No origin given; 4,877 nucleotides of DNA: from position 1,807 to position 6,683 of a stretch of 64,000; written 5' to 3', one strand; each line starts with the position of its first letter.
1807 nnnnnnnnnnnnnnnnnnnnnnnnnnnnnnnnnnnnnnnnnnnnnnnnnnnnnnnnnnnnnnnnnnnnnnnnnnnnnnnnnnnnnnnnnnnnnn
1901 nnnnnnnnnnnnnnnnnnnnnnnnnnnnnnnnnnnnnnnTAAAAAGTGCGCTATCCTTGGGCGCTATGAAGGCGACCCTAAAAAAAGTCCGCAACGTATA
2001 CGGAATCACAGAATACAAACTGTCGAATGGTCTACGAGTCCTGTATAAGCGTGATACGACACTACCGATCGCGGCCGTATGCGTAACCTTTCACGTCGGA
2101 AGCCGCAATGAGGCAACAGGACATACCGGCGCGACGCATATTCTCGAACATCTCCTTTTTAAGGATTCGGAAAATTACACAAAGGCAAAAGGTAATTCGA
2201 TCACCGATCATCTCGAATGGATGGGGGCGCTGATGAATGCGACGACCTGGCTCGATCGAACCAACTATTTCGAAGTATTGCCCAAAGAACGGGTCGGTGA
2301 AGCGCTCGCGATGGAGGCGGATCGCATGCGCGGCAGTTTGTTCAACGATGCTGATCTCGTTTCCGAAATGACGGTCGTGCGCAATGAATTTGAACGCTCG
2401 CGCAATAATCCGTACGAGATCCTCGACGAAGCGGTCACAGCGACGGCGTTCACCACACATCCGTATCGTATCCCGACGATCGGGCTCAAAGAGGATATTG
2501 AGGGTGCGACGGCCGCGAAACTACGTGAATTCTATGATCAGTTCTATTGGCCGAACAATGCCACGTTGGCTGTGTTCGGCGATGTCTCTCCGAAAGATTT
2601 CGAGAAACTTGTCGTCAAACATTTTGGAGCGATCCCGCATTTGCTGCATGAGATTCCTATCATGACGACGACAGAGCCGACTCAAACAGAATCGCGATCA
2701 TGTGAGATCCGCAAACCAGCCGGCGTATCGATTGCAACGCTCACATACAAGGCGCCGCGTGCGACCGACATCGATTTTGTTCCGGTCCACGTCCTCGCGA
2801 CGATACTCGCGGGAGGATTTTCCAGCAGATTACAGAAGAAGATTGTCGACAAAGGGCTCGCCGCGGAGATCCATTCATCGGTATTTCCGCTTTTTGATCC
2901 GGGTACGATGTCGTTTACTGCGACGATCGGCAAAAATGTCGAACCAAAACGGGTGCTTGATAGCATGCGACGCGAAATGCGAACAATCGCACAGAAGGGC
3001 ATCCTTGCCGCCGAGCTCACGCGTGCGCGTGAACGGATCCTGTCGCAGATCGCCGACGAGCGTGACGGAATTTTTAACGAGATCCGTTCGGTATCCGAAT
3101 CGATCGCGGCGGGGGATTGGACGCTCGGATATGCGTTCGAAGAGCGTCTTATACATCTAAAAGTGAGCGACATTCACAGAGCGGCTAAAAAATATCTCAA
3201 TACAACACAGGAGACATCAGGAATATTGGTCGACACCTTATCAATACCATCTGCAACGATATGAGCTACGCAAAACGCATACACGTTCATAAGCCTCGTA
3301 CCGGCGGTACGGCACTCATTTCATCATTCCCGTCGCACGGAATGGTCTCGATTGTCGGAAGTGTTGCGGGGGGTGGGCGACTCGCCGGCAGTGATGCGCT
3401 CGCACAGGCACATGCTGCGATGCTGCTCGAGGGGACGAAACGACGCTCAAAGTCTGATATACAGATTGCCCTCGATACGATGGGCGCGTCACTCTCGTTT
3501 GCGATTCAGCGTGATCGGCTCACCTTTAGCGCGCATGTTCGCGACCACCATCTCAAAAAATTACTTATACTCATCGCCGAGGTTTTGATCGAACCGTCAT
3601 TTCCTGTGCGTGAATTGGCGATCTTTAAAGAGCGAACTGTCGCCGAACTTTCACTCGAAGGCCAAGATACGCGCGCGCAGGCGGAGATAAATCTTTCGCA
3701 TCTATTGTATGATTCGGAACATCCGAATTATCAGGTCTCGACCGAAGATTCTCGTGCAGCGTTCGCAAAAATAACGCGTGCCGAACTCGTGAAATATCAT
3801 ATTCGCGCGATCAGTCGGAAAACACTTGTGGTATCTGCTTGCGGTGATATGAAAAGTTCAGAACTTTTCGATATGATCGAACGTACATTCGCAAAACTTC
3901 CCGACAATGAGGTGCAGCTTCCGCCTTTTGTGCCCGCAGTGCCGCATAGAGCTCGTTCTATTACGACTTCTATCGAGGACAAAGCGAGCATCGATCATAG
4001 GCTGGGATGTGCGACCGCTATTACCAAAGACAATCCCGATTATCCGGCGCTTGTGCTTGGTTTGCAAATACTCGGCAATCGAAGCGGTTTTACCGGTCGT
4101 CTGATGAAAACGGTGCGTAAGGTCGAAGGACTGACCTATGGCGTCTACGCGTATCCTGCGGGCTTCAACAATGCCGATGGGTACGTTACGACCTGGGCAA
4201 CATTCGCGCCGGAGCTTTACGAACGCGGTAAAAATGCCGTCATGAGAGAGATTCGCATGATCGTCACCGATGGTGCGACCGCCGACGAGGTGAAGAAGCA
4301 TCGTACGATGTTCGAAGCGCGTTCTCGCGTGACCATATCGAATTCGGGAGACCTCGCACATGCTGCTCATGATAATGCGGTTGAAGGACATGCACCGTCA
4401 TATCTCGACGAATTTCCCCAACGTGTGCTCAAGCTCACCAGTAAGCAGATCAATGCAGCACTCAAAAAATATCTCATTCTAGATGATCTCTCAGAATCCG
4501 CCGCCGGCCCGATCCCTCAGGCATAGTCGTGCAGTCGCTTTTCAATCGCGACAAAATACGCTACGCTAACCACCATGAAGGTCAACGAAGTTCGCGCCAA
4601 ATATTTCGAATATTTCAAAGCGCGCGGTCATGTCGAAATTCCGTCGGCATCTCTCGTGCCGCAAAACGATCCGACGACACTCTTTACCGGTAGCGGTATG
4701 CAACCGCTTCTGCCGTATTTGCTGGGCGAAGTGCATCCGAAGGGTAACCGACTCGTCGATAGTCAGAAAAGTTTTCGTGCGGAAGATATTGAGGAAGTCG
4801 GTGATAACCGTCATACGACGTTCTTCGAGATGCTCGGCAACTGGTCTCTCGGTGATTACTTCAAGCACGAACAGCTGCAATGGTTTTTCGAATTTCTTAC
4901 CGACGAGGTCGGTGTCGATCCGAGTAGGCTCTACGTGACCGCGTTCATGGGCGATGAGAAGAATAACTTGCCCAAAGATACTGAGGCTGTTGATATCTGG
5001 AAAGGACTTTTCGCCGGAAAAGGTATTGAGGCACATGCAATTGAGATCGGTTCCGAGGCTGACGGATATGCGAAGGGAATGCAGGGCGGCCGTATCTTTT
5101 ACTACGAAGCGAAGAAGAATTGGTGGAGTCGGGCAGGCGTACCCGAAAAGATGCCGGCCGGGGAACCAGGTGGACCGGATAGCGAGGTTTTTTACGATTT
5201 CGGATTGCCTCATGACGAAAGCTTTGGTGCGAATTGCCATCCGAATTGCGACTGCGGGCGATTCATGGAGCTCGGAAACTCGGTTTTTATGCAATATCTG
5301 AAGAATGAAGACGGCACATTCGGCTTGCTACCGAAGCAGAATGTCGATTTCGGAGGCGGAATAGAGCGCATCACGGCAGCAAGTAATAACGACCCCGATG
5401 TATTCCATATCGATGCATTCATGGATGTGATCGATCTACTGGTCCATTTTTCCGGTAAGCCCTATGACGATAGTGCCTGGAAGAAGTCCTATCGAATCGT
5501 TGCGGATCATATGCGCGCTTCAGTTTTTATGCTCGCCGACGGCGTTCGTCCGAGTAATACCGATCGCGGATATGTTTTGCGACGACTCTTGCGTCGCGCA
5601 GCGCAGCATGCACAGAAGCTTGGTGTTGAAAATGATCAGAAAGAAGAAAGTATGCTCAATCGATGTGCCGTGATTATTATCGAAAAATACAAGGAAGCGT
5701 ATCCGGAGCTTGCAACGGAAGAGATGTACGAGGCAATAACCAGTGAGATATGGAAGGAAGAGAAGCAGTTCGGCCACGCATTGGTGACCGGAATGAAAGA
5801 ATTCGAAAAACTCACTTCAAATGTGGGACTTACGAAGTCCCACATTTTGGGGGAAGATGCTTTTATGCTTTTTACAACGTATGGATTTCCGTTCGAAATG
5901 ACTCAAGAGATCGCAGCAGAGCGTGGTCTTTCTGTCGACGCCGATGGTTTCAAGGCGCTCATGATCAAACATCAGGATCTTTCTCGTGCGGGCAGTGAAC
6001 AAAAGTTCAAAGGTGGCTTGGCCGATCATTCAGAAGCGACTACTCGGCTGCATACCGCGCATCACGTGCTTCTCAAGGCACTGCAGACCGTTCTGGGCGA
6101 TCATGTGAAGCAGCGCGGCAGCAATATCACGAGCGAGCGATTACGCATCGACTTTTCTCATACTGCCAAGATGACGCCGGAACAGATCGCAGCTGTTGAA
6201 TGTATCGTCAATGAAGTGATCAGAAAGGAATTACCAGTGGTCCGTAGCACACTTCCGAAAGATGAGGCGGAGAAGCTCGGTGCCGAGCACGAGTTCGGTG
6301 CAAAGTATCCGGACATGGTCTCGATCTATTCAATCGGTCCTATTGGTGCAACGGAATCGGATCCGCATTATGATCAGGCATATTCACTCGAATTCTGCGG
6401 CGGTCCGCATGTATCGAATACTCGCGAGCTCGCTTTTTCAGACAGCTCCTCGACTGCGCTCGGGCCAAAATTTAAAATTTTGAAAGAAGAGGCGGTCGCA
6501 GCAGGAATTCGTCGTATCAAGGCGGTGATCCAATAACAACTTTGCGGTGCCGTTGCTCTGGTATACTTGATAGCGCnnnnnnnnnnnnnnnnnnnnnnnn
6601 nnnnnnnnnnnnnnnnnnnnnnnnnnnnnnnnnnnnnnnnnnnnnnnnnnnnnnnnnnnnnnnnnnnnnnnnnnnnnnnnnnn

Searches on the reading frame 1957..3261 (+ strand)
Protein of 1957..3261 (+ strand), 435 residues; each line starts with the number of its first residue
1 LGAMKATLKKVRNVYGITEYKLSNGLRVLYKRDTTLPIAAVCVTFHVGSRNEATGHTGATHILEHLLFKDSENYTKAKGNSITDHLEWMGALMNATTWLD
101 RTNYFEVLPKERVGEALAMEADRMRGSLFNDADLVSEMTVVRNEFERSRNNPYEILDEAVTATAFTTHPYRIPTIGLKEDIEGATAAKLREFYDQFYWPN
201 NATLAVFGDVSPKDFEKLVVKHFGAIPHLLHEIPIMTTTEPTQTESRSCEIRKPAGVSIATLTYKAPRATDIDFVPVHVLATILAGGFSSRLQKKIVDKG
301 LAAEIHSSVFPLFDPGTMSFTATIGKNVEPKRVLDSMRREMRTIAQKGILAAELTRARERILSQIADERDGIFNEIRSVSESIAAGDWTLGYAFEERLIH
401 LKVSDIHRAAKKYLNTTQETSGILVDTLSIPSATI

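Call 39: search_protein_families(library=pfam, proteins=[window:1957-3261:+], max_evalue=0.0001)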
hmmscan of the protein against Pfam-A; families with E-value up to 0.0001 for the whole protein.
window:1957-3261:+ (435 aa): 2 families
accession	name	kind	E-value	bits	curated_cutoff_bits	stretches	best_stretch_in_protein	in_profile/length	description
PF05193.26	Peptidase_M16_C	-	7.3e-30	104.6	23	1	185-360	3-180/181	Peptidase M16 inactive domain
PF00675.25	Peptidase_M16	-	6.6e-24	84.9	22.3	1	27-175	1-146/149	Insulinase (Peptidase family M16)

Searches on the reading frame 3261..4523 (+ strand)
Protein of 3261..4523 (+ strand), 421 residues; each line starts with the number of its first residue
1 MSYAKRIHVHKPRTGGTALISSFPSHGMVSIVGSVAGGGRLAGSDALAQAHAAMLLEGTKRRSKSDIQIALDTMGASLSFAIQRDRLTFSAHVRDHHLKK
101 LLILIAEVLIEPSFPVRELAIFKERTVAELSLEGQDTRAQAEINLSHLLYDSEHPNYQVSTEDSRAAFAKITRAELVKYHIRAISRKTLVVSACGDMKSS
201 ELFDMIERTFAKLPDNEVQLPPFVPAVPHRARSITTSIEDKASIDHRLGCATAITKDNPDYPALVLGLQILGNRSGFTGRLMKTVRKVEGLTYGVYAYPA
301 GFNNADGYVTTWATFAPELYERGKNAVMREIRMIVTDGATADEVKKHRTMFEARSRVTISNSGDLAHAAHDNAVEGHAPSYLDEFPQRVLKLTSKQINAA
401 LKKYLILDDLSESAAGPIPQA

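Call 39: search_protein_families(library=pfam, proteins=[window:3261-4523:+], max_evalue=0.0001)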
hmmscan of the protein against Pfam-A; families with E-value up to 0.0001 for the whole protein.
window:3261-4523:+ (421 aa): 2 families
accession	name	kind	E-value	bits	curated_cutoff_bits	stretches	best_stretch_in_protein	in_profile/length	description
PF05193.26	Peptidase_M16_C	-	2.8e-21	76.6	23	1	170-349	1-179/181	Peptidase M16 inactive domain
PF00675.25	Peptidase_M16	-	1.1e-08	35.5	22.3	1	53-139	39-123/149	Insulinase (Peptidase family M16)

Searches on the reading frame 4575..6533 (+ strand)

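Call 39: search_protein_families(library=pfam, proteins=[window:4575-6533:+], max_evalue=0.0001)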
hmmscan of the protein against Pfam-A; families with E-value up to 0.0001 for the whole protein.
window:4575-6533:+ (653 aa): 2 families
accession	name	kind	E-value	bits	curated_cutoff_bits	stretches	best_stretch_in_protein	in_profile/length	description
PF01411.24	tRNA-synt_2c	-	1.3e-119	400.7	30.3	1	5-494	1-450/552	tRNA synthetases class II (A)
PF07973.19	tRNA_SAD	-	2.6e-10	40.5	24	1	582-619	1-25/44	Threonyl and Alanyl tRNA synthetase second additional domain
